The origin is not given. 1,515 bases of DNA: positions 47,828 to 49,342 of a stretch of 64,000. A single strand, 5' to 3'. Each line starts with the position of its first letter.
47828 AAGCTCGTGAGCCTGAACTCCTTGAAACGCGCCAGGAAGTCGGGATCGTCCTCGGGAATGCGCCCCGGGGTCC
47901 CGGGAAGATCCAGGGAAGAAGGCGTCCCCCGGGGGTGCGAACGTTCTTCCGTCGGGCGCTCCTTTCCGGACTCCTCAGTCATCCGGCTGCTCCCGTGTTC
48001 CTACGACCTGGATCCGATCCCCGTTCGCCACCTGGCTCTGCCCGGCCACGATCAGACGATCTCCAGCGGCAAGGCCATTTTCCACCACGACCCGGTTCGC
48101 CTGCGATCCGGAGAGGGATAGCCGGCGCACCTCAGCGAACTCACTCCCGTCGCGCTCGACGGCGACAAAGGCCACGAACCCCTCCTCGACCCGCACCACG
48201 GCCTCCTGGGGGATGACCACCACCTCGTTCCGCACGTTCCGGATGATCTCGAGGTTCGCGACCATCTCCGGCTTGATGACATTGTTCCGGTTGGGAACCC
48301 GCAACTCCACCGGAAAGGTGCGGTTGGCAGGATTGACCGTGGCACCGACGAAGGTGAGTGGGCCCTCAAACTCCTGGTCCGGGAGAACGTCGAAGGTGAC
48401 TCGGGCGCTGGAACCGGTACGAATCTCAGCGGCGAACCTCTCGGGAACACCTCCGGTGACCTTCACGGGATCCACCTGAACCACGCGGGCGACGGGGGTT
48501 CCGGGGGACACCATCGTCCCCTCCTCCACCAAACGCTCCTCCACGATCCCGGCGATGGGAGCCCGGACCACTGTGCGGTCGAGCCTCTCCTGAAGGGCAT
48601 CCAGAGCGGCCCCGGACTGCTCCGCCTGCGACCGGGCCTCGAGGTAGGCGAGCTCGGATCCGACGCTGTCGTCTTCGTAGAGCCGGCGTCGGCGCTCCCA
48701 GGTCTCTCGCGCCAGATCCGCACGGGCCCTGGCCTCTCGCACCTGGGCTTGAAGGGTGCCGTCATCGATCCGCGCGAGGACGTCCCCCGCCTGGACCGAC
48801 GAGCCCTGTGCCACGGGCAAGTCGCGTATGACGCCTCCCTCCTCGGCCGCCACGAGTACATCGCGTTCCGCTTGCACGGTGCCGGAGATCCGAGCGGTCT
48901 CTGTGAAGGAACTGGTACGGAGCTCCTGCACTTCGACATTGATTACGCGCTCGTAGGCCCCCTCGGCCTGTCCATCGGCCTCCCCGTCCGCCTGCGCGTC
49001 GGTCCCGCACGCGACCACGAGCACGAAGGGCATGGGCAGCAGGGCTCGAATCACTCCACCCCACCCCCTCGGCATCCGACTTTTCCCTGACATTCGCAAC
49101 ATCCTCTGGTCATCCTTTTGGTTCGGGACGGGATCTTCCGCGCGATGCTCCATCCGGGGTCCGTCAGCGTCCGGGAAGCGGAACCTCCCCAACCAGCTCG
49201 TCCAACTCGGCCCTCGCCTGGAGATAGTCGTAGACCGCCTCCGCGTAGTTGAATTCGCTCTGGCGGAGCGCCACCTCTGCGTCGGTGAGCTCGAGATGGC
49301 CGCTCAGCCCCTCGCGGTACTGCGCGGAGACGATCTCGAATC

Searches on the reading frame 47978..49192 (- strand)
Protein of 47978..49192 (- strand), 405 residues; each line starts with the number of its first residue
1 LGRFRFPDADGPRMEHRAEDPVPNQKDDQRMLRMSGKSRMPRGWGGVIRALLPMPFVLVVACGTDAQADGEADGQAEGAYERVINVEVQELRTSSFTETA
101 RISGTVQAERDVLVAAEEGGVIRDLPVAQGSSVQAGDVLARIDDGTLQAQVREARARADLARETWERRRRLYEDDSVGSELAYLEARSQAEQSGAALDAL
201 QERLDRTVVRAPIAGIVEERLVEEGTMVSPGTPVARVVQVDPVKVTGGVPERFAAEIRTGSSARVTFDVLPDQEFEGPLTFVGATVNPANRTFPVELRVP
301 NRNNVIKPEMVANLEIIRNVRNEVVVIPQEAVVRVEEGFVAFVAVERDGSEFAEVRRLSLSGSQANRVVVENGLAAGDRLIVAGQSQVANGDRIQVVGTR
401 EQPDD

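Call 11: search_protein_families(library=pfam, proteins=[window:47978-49192:-], max_evalue=0.01)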
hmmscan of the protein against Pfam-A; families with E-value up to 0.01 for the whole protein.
window:47978-49192:- (405 aa): 4 families
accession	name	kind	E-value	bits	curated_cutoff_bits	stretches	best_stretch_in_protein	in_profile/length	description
PF16576.10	HlyD_D23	-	2.9e-29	102.3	30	2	199-312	101-214/214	Barrel-sandwich domain of CusB or HlyD membrane-fusion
PF13437.12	HlyD_3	-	1.9e-20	74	22.2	2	208-305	1-102/106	HlyD family secretion protein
PF13533.13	Biotin_lipoyl_2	-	1.1e-08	35.2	29.8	1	119-143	8-32/32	Biotin-lipoyl like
PF00364.28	Biotin_lipoyl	-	1.3e-06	28.5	22.1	0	114-142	45-73/73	Biotin-requiring enzyme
